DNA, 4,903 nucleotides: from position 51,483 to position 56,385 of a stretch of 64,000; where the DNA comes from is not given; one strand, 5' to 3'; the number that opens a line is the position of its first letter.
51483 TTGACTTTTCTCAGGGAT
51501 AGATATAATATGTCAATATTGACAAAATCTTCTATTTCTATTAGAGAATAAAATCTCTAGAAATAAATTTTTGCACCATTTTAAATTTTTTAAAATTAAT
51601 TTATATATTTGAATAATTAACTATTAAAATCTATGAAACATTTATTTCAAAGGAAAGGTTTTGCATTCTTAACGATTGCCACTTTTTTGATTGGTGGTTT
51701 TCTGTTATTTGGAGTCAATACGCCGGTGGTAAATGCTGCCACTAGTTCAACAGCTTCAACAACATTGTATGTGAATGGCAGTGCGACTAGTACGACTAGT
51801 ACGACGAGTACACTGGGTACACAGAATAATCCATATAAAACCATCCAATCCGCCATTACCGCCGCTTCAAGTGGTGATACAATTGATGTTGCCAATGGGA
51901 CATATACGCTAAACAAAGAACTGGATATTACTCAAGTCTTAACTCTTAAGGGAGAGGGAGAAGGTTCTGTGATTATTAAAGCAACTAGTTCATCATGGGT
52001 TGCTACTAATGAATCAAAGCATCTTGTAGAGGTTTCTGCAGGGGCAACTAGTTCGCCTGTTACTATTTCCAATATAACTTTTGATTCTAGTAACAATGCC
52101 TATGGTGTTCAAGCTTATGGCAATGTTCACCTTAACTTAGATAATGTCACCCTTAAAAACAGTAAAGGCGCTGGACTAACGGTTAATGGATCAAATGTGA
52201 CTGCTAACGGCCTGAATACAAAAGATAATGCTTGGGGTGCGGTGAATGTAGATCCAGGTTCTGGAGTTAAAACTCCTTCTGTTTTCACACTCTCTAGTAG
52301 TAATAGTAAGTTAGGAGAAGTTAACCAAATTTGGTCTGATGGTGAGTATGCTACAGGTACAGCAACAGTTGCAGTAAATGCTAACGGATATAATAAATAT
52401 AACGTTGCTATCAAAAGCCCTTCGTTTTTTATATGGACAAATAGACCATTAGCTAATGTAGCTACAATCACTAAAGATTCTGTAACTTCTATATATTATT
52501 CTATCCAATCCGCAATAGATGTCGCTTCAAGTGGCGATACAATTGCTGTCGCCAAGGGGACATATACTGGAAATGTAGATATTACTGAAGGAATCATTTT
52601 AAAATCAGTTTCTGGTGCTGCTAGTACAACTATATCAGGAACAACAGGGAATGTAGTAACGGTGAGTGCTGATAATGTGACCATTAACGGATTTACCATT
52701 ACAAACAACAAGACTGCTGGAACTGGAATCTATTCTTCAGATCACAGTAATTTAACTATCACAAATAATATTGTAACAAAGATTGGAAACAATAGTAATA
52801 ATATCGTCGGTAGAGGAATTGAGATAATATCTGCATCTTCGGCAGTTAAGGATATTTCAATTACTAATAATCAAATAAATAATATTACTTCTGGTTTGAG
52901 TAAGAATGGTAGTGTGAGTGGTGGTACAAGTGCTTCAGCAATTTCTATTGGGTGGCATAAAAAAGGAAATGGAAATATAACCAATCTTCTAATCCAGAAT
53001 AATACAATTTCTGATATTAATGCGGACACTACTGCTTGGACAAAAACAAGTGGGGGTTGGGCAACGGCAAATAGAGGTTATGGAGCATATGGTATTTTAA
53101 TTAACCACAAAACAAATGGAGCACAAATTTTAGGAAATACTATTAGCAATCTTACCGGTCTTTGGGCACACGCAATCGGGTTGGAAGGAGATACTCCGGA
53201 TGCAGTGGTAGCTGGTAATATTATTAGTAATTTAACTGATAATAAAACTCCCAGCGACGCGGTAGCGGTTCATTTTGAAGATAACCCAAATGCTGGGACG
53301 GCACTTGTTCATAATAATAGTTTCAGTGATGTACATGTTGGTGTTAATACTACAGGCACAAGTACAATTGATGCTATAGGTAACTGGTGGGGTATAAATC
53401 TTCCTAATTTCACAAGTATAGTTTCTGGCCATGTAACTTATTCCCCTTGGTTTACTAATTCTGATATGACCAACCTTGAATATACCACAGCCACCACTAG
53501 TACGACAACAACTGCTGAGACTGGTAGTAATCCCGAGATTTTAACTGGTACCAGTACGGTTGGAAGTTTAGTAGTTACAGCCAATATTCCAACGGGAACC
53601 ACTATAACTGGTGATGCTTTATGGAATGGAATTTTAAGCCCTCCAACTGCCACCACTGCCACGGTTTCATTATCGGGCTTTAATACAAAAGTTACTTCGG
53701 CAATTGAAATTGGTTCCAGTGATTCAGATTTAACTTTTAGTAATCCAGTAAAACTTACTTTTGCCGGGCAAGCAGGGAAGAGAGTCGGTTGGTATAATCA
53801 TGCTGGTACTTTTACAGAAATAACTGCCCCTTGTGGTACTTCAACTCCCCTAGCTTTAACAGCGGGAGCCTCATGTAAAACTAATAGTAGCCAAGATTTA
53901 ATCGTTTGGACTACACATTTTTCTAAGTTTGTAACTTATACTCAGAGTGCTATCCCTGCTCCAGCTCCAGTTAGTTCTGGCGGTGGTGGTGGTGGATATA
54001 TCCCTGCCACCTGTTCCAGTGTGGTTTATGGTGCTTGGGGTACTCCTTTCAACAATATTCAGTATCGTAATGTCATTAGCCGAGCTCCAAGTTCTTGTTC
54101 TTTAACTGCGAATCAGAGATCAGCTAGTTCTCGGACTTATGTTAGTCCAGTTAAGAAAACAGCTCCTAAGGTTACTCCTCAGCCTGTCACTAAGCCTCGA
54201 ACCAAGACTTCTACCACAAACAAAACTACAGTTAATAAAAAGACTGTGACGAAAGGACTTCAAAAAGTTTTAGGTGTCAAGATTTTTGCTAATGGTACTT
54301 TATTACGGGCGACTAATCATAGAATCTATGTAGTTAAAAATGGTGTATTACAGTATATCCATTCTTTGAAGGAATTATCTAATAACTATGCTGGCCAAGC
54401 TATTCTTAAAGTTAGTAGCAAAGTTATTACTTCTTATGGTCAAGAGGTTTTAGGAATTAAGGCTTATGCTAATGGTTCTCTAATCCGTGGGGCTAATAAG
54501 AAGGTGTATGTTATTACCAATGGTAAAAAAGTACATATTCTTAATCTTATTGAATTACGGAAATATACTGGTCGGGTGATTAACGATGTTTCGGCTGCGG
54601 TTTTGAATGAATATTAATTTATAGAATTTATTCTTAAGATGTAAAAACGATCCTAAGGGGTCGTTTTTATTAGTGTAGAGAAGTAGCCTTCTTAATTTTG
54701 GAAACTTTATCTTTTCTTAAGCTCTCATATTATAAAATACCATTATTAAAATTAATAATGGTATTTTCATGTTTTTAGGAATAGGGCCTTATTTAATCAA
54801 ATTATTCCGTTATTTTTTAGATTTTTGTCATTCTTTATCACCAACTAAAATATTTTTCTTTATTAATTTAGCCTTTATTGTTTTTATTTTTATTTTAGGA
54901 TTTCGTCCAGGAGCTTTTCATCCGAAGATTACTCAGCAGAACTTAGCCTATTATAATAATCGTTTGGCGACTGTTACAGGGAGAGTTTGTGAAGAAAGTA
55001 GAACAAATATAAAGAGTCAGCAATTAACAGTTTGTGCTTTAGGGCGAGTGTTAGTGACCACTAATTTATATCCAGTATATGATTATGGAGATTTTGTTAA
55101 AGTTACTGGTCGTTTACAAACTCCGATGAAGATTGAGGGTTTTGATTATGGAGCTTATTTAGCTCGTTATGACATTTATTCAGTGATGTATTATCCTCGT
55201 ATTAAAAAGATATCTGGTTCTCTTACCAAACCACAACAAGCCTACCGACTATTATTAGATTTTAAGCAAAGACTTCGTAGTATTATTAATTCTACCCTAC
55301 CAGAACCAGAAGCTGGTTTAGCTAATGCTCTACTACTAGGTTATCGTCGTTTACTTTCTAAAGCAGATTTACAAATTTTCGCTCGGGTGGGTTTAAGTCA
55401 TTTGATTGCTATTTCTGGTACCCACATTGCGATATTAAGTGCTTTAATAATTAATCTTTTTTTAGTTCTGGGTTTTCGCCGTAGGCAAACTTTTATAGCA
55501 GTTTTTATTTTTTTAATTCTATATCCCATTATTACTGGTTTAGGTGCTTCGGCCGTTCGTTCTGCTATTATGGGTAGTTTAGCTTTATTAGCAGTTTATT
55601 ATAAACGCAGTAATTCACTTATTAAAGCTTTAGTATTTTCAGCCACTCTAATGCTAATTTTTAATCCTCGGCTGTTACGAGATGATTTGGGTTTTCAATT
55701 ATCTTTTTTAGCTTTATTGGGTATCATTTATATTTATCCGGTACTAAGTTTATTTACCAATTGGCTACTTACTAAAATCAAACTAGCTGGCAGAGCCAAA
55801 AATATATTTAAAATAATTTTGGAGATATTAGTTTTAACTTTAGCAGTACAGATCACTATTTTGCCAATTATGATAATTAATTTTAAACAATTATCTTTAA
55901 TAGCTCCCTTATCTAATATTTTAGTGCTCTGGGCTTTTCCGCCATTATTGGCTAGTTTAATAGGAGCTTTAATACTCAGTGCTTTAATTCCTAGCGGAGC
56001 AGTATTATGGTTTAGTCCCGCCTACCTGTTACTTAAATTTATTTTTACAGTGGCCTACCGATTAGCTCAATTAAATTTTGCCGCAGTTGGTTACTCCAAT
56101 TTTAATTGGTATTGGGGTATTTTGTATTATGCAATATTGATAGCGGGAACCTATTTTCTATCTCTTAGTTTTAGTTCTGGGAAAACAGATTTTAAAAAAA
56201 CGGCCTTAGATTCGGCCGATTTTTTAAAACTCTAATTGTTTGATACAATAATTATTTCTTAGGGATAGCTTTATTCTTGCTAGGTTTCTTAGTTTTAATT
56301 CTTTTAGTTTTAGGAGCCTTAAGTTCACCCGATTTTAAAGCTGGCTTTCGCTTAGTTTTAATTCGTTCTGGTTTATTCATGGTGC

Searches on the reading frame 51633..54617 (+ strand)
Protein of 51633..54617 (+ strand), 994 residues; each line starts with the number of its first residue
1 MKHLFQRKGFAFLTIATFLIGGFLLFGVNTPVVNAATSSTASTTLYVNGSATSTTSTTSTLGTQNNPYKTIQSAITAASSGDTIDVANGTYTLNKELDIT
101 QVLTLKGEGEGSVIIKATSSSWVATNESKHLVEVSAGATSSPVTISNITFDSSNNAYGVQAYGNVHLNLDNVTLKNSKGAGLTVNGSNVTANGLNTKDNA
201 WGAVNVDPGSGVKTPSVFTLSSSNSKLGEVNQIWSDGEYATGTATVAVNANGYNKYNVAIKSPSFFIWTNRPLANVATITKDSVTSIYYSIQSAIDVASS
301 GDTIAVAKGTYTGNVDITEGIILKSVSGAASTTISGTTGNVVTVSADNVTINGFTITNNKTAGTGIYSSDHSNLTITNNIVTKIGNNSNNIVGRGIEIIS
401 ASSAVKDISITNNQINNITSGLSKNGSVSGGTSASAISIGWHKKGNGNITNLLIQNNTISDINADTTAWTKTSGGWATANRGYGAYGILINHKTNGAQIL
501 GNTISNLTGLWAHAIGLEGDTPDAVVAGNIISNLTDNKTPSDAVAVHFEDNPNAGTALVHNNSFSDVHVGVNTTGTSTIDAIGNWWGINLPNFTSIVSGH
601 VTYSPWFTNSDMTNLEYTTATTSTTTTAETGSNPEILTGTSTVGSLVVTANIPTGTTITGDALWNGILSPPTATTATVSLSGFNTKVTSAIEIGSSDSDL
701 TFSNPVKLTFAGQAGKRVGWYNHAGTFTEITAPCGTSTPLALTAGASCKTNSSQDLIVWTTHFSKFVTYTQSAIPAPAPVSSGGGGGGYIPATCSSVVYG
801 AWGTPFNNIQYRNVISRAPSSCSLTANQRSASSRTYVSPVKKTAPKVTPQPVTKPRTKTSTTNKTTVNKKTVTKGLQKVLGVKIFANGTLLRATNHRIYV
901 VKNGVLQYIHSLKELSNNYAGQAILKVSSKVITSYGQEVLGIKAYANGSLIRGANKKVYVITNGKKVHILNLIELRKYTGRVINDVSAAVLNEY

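Call 46: search_protein_families(library=pfam, proteins=[window:51633-54617:+], max_evalue=0.00001)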
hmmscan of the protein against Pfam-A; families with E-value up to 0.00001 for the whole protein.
window:51633-54617:+ (994 aa): 1 family
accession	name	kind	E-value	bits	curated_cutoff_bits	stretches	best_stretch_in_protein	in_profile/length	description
PF13229.12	Beta_helix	-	1.4e-09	38.2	25.9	0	139-212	8-80/158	Right handed beta helix region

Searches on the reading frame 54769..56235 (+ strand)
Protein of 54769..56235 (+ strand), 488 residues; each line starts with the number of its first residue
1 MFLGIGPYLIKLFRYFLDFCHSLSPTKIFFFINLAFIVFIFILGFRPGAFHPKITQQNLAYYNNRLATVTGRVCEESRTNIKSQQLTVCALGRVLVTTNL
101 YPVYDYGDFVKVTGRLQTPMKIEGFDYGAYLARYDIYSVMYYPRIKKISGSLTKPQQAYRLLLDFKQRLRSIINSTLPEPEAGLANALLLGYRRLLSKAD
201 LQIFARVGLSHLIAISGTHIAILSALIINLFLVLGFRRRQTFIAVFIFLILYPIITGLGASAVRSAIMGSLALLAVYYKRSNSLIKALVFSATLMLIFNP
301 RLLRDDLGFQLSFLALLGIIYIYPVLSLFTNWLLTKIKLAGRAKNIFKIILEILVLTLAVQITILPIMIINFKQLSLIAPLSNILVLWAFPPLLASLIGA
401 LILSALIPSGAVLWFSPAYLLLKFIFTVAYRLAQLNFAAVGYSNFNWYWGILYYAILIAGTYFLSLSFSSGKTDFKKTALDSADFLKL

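Call 46: search_protein_families(library=pfam, proteins=[window:54769-56235:+], max_evalue=0.00001)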
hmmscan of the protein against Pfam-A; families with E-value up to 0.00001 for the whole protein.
window:54769-56235:+ (488 aa): 2 families
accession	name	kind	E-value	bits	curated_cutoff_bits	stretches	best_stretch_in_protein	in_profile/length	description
PF03772.21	Competence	-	3.8e-46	158.1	23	1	188-464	1-267/270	Competence protein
PF13567.11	DUF4131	-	5e-12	46.3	31.6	1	14-146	20-163/165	Domain of unknown function (DUF4131)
